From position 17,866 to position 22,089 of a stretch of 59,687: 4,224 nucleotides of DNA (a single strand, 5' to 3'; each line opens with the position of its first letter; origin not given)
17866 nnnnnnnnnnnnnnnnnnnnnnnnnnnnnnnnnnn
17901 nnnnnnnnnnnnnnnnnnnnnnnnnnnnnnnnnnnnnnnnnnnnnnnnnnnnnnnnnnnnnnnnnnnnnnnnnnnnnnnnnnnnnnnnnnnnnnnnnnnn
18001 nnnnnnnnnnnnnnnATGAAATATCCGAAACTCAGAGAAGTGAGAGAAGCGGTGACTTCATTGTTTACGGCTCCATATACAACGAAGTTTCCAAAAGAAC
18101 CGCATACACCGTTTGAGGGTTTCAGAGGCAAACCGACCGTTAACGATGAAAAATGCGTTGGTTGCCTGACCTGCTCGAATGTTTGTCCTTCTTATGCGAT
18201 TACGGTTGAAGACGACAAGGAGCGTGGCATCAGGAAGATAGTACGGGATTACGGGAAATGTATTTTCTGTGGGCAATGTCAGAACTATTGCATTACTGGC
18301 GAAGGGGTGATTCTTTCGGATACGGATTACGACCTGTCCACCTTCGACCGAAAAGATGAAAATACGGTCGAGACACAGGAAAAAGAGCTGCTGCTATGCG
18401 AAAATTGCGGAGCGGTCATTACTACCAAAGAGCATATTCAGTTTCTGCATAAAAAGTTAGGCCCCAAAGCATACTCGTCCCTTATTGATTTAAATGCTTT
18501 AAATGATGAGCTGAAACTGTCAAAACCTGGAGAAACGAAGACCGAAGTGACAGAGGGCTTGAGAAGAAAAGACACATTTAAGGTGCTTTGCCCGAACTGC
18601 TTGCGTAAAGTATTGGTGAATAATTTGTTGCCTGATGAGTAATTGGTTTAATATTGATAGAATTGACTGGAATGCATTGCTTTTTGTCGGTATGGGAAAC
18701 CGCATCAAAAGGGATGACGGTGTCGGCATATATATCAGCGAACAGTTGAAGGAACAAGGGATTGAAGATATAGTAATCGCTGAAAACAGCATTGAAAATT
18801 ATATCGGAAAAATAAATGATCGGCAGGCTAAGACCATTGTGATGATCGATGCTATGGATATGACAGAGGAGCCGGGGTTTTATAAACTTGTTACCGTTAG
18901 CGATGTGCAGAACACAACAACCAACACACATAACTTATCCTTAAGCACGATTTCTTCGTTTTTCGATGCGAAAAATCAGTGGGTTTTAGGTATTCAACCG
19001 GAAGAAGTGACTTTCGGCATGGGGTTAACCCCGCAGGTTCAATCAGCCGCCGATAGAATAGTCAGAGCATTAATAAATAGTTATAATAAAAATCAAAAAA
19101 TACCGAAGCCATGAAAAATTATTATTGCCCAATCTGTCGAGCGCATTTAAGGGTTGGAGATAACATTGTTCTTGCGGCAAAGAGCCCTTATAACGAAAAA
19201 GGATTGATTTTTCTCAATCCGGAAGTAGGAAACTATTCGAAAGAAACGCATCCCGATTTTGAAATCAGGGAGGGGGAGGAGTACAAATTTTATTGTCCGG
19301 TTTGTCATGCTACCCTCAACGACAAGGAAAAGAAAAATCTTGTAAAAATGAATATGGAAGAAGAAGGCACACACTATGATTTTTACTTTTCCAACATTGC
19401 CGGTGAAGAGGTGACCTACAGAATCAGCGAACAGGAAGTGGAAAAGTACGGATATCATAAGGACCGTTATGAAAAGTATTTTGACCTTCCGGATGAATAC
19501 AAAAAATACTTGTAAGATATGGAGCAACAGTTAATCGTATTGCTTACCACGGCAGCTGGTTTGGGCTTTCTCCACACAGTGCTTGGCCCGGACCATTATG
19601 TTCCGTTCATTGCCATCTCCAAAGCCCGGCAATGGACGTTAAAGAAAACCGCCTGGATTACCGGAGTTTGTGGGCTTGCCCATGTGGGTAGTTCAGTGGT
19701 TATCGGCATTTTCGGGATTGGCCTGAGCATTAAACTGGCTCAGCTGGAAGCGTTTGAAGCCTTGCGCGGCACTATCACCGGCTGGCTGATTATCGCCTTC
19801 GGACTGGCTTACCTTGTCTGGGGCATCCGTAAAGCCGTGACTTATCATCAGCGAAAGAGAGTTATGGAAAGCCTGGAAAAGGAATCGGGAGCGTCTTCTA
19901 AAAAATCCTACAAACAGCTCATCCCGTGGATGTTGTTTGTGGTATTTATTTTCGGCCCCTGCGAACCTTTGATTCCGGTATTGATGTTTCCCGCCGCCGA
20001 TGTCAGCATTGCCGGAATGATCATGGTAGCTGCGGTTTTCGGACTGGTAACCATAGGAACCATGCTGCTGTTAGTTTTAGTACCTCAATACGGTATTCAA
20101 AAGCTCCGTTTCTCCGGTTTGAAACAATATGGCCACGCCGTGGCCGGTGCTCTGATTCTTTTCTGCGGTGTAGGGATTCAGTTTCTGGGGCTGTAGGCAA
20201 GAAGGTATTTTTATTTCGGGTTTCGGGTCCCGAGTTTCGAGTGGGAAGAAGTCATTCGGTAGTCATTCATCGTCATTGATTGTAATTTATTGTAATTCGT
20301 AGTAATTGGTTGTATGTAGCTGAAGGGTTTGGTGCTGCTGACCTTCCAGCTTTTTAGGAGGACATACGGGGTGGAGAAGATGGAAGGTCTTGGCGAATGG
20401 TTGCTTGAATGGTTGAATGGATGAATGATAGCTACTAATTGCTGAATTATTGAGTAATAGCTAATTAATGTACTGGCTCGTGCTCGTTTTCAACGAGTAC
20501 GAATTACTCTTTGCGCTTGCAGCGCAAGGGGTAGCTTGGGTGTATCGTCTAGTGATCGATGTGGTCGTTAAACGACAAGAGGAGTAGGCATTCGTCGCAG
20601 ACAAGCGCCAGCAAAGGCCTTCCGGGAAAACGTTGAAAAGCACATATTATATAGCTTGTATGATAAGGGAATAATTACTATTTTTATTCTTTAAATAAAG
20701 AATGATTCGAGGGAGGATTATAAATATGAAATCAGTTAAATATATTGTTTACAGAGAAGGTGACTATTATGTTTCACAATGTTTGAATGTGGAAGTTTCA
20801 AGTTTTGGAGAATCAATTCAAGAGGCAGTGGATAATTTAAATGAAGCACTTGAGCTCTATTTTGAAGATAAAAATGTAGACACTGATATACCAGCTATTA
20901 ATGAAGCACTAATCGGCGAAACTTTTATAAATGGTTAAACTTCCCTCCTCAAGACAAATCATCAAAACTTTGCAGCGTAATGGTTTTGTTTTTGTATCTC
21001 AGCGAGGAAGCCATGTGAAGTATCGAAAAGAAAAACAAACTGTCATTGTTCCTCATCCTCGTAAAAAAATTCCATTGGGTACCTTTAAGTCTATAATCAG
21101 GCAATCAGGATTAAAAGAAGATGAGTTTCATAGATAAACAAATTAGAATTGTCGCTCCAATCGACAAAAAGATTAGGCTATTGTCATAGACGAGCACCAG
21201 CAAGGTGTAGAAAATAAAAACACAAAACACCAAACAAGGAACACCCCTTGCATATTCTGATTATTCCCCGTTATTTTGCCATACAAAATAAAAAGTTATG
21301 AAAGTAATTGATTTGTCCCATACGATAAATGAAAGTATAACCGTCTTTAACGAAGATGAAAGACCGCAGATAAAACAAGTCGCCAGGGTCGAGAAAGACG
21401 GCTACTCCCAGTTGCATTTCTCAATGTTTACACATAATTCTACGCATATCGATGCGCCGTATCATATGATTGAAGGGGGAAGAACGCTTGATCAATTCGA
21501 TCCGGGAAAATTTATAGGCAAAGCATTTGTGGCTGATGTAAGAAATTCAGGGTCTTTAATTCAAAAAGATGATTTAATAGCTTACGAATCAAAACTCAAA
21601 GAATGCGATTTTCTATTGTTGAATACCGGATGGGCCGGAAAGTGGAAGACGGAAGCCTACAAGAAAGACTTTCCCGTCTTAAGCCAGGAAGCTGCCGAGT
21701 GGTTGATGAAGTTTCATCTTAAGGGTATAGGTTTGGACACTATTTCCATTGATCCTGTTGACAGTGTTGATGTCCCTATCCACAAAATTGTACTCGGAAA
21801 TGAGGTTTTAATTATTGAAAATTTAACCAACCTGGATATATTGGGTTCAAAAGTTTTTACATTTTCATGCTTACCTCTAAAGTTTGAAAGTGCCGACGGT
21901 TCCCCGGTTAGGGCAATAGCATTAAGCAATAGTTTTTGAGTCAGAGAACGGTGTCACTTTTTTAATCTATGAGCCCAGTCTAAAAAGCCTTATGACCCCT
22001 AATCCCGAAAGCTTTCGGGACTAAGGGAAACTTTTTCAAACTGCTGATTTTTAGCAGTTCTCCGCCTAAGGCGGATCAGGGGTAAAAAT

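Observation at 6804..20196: Group 4 [NiFe] hydrogenase-Mrp complex headed by a sulfhydrogenase-type NAD(P)H/FAD module: candidate NAD(P)H-coupled, ion-translocating hydrogenase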

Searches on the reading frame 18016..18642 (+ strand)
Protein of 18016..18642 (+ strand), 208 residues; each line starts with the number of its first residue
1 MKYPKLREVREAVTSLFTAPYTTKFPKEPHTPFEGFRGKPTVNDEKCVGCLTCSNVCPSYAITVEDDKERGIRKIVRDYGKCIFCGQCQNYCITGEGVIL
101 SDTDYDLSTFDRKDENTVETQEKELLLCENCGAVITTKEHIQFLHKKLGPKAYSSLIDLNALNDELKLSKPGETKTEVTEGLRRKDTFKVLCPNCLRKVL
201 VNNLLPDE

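Call 4: search_protein_families(library=pfam, proteins=[window:18016-18642:+], max_evalue=0.01)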
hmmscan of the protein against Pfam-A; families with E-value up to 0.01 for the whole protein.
window:18016-18642:+ (208 aa): 8 families
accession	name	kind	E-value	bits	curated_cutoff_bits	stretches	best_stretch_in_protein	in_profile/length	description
PF00037.32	Fer4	-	1.6e-10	40.8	21.1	2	40-63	1-24/24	4Fe-4S binding domain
PF12838.12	Fer4_7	-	2e-10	41.4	27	1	46-95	1-51/52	4Fe-4S dicluster domain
PF13237.11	Fer4_10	-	8.4e-08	32.5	25.5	1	40-92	2-52/53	4Fe-4S dicluster domain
PF13187.11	Fer4_9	-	4.1e-07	30.4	27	1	46-94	1-49/52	4Fe-4S dicluster domain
PF12837.12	Fer4_6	-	2.5e-06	27.6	25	1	39-62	1-24/24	4Fe-4S binding domain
PF12797.12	Fer4_2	-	6.5e-06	26.2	24.5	1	39-59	2-22/22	4Fe-4S binding domain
PF14697.11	Fer4_21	-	6.7e-06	26.6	35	1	41-63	35-58/59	4Fe-4S dicluster domain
PF13183.11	Fer4_8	-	2.2e-05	25.3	27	0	45-93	3-65/68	4Fe-4S dicluster domain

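Call 6: search_protein_families(library=ncbifam, proteins=[window:18016-18642:+], max_evalue=0.001)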
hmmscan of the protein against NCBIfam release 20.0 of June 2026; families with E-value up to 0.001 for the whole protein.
window:18016-18642:+ (208 aa): 46 families (the best 25 are shown)
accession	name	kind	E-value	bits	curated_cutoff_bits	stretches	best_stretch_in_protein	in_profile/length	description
NF009053.0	PRK12387.1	subfamily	4.2e-29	101.6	204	1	20-155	13-144/180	formate hydrogenlyase complex iron-sulfur subunit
NF006076.0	PRK08222.1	equivalog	1.7e-21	76.9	270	1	21-146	14-135/181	hydrogenase 4 subunit H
TIGR01971.1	NuoI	subfamily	5e-19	68.1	113.05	1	14-115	7-114/121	NADH-quinone oxidoreductase, chain I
NF006221.0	PRK08348.1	subfamily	8.3e-19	67.6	124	1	8-123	6-116/136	NADH-plastoquinone oxidoreductase subunit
NF004537.0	PRK05888.1-3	equivalog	4.4e-18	65.5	163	1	14-120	32-149/204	NADH-quinone oxidoreductase subunit NuoI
TIGR00403.1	ndhI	equivalog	1.1e-15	57.7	302.35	1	19-117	36-137/183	NAD(P)H-quinone oxidoreductase subunit I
NF004543.0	PRK05888.2-5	equivalog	1.3e-13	50.9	243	1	13-109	27-125/217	NADH-quinone oxidoreductase subunit NuoI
NF004538.0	PRK05888.1-4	equivalog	6.7e-13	48.6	135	1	14-127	25-143/162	NADH-quinone oxidoreductase subunit NuoI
NF010590.0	PRK13984.1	equivalog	9.9e-13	47.1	946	1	12-96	17-107/611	putative oxidoreductase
NF040612.1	F420_dehyd_FpoI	exception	1.6e-12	47.4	180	1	6-94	3-96/135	F420H2 dehydrogenase subunit FpoI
NF004539.0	PRK05888.1-5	equivalog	2.3e-12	46.9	225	1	12-111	23-129/162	NADH-quinone oxidoreductase subunit NuoI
NF004541.0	PRK05888.2-2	equivalog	7.5e-12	45.4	217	1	22-95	38-109/168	NADH-quinone oxidoreductase subunit NuoI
NF004536.0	PRK05888.1-1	equivalog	7.7e-12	44.9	212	1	8-132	16-143/180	NADH-quinone oxidoreductase subunit NuoI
NF004540.0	PRK05888.2-1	equivalog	1.2e-10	41.1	215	1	12-67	11-66/139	NADH-quinone oxidoreductase subunit NuoI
NF004546.0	PRK05888.3-3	equivalog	3.2e-10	39.7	260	1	22-95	41-122/196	NADH-quinone oxidoreductase subunit NuoI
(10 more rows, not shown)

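Call 63: search_solved_structures(query=window:18016-18642:+, max_evalue=0.000001)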
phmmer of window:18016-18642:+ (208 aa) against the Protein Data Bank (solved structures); distinct sequences matched with E-value up to 0.000001: 41.
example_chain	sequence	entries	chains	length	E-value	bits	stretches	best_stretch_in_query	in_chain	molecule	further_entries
7z0s_F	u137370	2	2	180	5.5e-20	74.6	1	18-143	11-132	Formate hydrogenlyase subunit 6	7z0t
6cfw_N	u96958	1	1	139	5.1e-15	58.3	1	12-119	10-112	NADH-plastoquinone oxidoreductase subunit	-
7eu3_I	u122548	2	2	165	6.4e-14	54.7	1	19-116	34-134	NAD(P)H-quinone oxidoreductase subunit I, chloroplastic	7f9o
9grx_I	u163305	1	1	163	1.6e-13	53.4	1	19-116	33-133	NAD(P)H-quinone oxidoreductase subunit I, chloroplastic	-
6hum_I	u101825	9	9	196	1.8e-13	53.3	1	18-116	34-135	NAD(P)H-quinone oxidoreductase subunit I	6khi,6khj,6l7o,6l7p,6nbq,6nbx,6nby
7wfg_I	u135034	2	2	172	1.9e-13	53.2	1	19-116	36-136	NAD(P)H-quinone oxidoreductase subunit I, chloroplastic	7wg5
6u8y_N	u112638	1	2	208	8.4e-13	51.1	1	14-114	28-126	NADH dehydrogenase subunit I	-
7b0n_I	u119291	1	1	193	2.1e-12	49.8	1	13-109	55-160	Subunit NUIM of protein NADH:Ubiquinone Oxidoreductase (Complex I)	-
6gcs_I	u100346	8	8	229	3.2e-12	49.2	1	13-109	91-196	TYKY SUBUNIT (NUIM) | Subunit NUIM of NADH:Ubiquinone Oxidoreductase (Complex I)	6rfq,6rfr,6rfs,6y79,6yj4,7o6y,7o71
9iho_I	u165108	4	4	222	3.2e-12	49.2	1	15-109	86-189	NUIM (TYKY) subunit of mitochondrial NADH:ubiquinone oxidoreductase (Complex I)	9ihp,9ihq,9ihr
7zm7_I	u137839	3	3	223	4.1e-12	48.8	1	11-108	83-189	Oxidoreductase-like protein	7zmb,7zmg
8b9z_I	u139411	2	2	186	5.9e-12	48.3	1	12-128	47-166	NADH dehydrogenase (ubiquinone) 23 kDa subunit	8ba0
8esw_S8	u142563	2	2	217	9.1e-12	47.7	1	12-128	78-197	NADH dehydrogenase (ubiquinone) 23 kDa subunit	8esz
5lc5_I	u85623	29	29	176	1e-11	47.6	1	12-111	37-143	NADH dehydrogenase [ubiquinone] iron-sulfur protein 8, mitochondrial | Mitochondrial complex I, TYKY subunit | NADH:ubiquinone oxidoreductase core subunit S8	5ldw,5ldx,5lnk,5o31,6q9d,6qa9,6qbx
7v2c_B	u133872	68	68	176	1.1e-11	47.5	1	12-111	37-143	NADH dehydrogenase [ubiquinone] iron-sulfur protein 8, mitochondrial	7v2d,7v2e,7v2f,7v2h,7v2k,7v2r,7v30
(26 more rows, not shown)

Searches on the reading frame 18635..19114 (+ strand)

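Call 4: search_protein_families(library=pfam, proteins=[window:18635-19114:+], max_evalue=0.01)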
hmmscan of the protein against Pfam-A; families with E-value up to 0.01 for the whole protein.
window:18635-19114:+ (159 aa): 1 family
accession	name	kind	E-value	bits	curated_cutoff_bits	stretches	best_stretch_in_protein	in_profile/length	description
PF01750.23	HycI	-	2.6e-11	43.9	23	1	51-148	24-129/130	Hydrogenase maturation protease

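Call 6: search_protein_families(library=ncbifam, proteins=[window:18635-19114:+], max_evalue=0.001)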
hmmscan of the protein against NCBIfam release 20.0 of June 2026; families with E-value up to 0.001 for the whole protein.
window:18635-19114:+ (159 aa): 6 families
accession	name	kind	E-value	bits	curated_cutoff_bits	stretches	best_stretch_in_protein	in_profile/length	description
TIGR00142.1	hycI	equivalog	3.1e-24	85.4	119.1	1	16-150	2-142/146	hydrogenase maturation peptidase HycI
TIGR00072.1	hydrog_prot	superfamily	9.3e-24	84.1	47.45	1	18-148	3-143/145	hydrogenase maturation protease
TIGR00130.1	frhD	equivalog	5e-13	49.4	134.95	1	15-148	5-149/153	coenzyme F420-reducing hydrogenase, FrhD protein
NF045519.1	NiFeSe_H2_mat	exception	1.4e-08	34.7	190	1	14-144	2-141/152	NiFeSe hydrogenase maturation protease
TIGR00140.1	hupD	subfamily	8.2e-07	29.1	151.8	1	16-148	2-145/151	HyaD/HybD family hydrogenase maturation endopeptidase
NF007777.0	PRK10466.1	equivalog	2.2e-05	24.2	190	1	15-148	3-147/164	HyaD/HybD family hydrogenase maturation endopeptidase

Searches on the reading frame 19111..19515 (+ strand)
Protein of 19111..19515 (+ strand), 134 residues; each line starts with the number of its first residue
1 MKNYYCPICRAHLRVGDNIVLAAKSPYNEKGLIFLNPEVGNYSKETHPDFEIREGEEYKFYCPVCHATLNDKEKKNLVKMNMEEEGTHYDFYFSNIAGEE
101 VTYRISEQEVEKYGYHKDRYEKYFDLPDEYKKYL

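Call 4: search_protein_families(library=pfam, proteins=[window:19111-19515:+], max_evalue=0.01)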
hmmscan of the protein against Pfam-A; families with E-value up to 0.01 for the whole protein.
window:19111-19515:+ (134 aa): 9 families
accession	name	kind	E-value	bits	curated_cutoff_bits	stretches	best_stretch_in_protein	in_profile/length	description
PF25164.1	CoiA_N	-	6.4e-06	26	26.3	0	56-69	14-27/50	Competence protein CoiA, N-terminal domain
PF21302.3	Zn_ribbon_RlmA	-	0.00038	20.8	27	0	60-75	1-16/44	RlmA, N-terminal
PF23548.1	Zn_ribbon_FGT1_2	-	0.00067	19.6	27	0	59-70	20-31/35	FORGETTER1 second zinc ribbon domain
PF24485.1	zf-C2H2_DHX34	-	0.0015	18.9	27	0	3-14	1-12/25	DHX34-like, C2H2-type zinc finger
PF05605.18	zf-Di19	-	0.0024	18.5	27.5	0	59-71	31-39/54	Drought induced 19 protein (Di19), zinc-binding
PF17128.10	DUF5107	-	0.0036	16.8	24.4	1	18-119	128-227/310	Domain of unknown function (DUF5107)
PF24441.1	DUF7560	-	0.0075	16.4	27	0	56-69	2-15/44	Family of unknown function (DUF7560)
PF21344.3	Zn_ribbon_LysW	-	0.0097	16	27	0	6-19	3-16/46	Alpha-aminoadipate carrier protein LysW-like, globular domain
PF12874.13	zf-met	-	0.0099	16.6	21.2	0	60-72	1-13/25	Zinc-finger of C2H2 type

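Call 6: search_protein_families(library=ncbifam, proteins=[window:19111-19515:+], max_evalue=0.001)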
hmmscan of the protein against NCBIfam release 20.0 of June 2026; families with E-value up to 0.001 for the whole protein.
window:19111-19515:+ (134 aa): 1 family
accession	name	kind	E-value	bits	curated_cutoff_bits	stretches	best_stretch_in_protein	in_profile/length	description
NF004910.0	PRK06266.1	equivalog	0.00063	19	180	0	42-80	126-164/185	transcription initiation factor E subunit alpha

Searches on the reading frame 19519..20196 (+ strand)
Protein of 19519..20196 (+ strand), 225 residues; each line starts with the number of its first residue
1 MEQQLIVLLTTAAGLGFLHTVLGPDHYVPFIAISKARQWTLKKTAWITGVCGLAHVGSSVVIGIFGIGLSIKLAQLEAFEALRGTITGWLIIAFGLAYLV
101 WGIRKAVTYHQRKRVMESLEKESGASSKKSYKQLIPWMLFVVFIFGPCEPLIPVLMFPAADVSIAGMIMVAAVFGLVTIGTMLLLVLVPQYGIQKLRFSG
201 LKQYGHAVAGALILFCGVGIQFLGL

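Call 4: search_protein_families(library=pfam, proteins=[window:19519-20196:+], max_evalue=0.01)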
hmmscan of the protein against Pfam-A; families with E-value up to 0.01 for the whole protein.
window:19519-20196:+ (225 aa): 1 family
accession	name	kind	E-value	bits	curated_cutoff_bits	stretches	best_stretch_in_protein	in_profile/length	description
PF13386.12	DsbD_2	-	2.6e-06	27.9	24.9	1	60-218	51-198/199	Cytochrome C biogenesis protein transmembrane region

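Call 6: search_protein_families(library=ncbifam, proteins=[window:19519-20196:+], max_evalue=0.001)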
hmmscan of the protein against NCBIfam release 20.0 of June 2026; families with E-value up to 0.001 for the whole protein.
window:19519-20196:+ (225 aa): 0 families

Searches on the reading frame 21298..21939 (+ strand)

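Call 36: search_protein_families(library=pfam, proteins=[window:21298-21939:+], max_evalue=0.0001)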
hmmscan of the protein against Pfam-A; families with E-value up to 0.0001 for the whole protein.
window:21298-21939:+ (213 aa): 1 family
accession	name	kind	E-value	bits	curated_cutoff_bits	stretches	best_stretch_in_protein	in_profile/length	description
PF04199.19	Cyclase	-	1.5e-33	116.5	23.1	1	4-153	1-142/142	Putative cyclase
